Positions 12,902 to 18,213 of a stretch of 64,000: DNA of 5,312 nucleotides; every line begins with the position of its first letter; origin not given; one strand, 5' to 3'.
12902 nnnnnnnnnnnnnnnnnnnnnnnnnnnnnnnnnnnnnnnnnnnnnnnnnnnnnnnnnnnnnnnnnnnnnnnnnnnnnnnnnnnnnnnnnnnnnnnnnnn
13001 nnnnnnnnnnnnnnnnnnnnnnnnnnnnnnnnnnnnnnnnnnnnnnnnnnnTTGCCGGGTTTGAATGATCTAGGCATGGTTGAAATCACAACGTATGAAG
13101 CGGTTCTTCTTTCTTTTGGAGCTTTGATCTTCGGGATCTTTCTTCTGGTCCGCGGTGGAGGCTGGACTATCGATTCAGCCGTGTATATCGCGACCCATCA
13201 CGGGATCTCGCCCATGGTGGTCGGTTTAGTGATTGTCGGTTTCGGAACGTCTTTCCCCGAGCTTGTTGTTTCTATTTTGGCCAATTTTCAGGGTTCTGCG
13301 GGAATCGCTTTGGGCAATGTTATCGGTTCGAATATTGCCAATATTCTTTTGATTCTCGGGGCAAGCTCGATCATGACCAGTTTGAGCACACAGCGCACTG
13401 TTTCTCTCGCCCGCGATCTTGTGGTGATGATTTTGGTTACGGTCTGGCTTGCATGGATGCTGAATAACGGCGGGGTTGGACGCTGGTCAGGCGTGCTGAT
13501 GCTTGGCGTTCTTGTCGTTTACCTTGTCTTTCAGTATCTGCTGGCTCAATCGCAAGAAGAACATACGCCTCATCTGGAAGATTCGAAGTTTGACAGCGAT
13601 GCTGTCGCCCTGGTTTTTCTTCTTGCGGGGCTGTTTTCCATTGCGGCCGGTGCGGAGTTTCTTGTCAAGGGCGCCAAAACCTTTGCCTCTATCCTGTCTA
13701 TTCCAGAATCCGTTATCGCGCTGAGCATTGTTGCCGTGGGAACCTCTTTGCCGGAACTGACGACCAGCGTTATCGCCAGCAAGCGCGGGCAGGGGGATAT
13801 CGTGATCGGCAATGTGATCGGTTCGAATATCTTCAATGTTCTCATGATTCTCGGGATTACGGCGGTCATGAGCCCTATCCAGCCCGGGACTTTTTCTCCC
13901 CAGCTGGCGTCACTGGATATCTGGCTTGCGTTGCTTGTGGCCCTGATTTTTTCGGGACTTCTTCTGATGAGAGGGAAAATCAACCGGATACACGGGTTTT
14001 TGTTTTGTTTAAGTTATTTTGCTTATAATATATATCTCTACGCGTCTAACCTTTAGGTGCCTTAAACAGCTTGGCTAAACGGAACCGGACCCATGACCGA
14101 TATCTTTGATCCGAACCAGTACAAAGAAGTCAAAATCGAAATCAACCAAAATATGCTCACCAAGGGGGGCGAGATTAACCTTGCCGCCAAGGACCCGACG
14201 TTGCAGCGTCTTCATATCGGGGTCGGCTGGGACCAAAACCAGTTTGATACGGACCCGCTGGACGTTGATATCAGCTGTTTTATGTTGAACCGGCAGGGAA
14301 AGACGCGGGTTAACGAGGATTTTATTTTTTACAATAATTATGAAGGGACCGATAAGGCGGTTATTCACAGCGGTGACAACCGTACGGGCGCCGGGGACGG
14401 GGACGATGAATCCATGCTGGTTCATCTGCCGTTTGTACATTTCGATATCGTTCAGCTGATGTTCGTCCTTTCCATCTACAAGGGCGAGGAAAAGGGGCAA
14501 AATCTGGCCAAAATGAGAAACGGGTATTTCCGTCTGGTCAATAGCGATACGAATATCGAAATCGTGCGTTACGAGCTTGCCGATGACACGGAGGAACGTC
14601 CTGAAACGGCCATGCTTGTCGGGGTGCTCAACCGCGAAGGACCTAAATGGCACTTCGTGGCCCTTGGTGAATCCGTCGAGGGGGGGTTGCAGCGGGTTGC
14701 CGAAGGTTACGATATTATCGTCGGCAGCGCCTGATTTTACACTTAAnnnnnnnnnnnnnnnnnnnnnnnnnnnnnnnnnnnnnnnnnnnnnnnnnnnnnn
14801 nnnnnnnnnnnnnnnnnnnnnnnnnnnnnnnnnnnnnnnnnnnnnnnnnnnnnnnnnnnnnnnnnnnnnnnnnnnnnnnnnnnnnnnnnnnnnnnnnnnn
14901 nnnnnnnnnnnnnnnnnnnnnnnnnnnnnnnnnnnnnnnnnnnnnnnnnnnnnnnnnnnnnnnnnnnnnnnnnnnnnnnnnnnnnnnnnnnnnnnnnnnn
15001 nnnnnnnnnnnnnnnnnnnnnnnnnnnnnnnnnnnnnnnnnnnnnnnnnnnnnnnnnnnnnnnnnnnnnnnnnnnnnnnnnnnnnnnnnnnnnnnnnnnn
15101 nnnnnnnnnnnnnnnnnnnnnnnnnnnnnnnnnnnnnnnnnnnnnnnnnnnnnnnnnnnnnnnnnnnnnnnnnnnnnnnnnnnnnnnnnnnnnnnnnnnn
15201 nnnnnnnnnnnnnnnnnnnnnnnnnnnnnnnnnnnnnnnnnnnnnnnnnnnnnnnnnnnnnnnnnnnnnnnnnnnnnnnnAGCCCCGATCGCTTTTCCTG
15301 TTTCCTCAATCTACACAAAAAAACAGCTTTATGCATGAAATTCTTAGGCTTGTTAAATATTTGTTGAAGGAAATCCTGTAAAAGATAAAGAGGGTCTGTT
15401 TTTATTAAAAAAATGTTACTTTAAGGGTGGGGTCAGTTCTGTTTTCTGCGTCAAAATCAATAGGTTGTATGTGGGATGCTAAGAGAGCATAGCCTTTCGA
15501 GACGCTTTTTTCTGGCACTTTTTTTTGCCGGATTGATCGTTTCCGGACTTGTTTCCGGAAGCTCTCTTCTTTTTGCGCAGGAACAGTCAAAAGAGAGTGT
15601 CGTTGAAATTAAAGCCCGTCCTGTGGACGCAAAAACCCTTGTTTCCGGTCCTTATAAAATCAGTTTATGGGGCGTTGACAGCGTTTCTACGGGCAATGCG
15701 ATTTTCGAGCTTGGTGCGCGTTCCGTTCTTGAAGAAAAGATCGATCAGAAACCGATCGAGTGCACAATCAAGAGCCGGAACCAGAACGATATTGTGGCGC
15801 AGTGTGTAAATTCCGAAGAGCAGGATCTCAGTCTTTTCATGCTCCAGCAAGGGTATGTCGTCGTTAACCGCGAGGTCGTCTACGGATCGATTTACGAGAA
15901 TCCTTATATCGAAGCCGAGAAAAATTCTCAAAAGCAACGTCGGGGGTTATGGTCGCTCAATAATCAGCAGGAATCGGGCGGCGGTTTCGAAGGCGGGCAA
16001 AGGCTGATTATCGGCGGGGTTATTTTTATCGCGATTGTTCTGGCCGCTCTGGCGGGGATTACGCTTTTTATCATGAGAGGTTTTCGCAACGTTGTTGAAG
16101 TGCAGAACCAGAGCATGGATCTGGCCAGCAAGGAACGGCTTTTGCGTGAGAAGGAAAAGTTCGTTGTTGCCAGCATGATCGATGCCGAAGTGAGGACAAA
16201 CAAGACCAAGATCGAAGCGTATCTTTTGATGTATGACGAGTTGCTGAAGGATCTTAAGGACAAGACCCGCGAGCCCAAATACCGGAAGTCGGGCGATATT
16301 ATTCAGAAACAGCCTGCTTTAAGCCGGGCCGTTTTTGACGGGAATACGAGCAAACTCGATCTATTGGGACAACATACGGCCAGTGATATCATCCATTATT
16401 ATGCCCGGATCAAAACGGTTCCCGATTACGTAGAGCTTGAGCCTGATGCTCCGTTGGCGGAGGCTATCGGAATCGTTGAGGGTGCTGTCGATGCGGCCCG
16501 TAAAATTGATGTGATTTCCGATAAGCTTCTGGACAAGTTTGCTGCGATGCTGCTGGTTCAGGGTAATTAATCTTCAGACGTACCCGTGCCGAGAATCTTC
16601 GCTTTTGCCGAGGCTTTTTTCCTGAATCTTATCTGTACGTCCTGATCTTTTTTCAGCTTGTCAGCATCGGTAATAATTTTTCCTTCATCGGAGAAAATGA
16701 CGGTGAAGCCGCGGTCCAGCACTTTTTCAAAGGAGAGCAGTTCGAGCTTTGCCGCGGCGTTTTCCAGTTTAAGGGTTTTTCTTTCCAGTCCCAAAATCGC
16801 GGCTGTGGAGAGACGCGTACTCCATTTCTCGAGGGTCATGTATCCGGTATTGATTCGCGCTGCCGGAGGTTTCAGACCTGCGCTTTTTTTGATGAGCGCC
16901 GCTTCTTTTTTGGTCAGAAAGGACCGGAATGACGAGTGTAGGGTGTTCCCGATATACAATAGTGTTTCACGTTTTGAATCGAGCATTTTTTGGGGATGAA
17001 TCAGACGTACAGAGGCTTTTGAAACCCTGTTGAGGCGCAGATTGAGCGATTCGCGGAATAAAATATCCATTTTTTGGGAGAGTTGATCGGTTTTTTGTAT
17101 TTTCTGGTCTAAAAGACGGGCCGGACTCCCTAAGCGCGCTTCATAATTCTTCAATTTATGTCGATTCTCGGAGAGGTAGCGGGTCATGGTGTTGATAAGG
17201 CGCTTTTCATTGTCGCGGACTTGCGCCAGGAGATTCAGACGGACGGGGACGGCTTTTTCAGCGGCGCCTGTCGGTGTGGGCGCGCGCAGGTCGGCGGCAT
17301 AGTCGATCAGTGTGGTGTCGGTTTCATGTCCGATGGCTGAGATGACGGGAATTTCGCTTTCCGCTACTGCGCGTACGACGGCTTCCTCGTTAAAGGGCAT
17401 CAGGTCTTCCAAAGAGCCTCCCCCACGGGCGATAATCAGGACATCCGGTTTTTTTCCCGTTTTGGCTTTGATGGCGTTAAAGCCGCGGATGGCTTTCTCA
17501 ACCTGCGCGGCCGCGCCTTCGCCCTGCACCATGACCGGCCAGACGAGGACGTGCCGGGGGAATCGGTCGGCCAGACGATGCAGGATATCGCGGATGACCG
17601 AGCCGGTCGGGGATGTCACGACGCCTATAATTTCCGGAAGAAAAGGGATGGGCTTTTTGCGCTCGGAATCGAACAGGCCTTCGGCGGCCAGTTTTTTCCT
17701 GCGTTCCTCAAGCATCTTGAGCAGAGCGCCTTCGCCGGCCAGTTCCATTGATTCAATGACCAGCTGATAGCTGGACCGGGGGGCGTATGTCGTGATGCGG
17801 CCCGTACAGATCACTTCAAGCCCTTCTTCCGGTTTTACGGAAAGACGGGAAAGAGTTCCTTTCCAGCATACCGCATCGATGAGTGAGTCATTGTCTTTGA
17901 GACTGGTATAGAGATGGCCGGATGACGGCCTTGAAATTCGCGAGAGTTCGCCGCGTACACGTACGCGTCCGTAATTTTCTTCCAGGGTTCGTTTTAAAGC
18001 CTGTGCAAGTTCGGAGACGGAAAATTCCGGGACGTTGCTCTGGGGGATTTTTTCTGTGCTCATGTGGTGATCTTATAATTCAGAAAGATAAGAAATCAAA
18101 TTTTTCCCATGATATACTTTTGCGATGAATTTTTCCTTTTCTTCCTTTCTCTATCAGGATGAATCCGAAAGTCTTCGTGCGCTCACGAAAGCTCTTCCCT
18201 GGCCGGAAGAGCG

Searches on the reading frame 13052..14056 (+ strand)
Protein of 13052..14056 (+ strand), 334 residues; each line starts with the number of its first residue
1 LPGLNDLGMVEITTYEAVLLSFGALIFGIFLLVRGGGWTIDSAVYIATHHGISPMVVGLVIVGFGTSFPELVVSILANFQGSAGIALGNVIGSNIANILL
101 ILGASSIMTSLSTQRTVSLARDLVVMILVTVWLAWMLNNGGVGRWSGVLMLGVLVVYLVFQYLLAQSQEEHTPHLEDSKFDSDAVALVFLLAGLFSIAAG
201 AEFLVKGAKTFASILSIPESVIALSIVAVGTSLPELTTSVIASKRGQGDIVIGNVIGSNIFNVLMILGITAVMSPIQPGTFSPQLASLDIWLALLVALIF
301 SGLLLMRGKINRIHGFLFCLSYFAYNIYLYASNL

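Call 5: search_protein_families(library=ncbifam, proteins=[window:13052-14056:+], max_evalue=0.001)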
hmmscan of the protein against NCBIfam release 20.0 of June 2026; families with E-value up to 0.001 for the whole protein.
window:13052-14056:+ (334 aa): 6 families
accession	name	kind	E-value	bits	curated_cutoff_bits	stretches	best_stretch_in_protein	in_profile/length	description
TIGR00367.1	TIGR00367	hypoth_equivalog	5.6e-68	229.3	179.65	1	19-325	2-312/312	calcium/sodium antiporter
NF008005.0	PRK10734.1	equivalog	3.3e-60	203.9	432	1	19-331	2-318/325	calcium/sodium antiporter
TIGR00927.1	2A1904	subfamily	2.4e-15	55.4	710.1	1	190-327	1051-1193/1209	K+-dependent Na+/Ca+ exchanger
TIGR00845.1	caca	equivalog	3.9e-13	48.1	679.85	2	205-276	767-839/921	sodium/calcium exchanger 1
TIGR00846.1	caca2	superfamily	5.9e-12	45.1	317.45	1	165-327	208-369/372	calcium/proton exchanger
TIGR00378.1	cax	equivalog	6.5e-08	32.2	211.15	1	52-322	47-341/349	calcium/proton exchanger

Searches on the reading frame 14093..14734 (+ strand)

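Call 34: search_protein_families(library=pfam, proteins=[window:14093-14734:+], max_evalue=0.001)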
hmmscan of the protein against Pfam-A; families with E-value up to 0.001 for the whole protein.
window:14093-14734:+ (213 aa): 1 family
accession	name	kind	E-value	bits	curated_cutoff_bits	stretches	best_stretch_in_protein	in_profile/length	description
PF02342.23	TerD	-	2e-56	190.9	25.3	1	21-206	4-187/187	TerD domain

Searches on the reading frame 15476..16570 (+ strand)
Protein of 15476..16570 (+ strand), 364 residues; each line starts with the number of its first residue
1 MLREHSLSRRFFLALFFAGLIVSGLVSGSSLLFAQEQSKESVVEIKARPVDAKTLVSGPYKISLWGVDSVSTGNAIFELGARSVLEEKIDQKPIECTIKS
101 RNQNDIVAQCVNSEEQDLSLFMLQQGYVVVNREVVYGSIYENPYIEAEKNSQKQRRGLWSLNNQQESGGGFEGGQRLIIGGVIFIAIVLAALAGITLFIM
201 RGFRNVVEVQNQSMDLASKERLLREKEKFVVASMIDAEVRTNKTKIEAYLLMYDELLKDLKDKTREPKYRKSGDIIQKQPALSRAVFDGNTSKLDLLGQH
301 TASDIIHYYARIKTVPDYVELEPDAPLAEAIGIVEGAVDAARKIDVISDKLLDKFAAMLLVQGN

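Call 5: search_protein_families(library=ncbifam, proteins=[window:15476-16570:+], max_evalue=0.001)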
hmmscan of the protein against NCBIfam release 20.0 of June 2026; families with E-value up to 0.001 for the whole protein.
window:15476-16570:+ (364 aa): 0 families

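Call 34: search_protein_families(library=pfam, proteins=[window:15476-16570:+], max_evalue=0.001)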
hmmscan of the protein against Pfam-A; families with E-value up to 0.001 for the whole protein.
window:15476-16570:+ (364 aa): 1 family
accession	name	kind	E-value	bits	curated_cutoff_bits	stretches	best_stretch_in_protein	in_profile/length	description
PF00565.23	SNase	-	5.1e-07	30.5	21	1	62-160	2-106/107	Staphylococcal nuclease homologue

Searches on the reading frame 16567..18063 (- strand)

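Call 5: search_protein_families(library=ncbifam, proteins=[window:16567-18063:-], max_evalue=0.001)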
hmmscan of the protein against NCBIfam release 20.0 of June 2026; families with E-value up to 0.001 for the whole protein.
window:16567-18063:- (498 aa): 1 family
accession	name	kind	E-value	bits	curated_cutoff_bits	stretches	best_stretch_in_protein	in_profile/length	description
TIGR00237.1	xseA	equivalog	2.5e-135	451.6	180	2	15-358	1-345/389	exodeoxyribonuclease VII large subunit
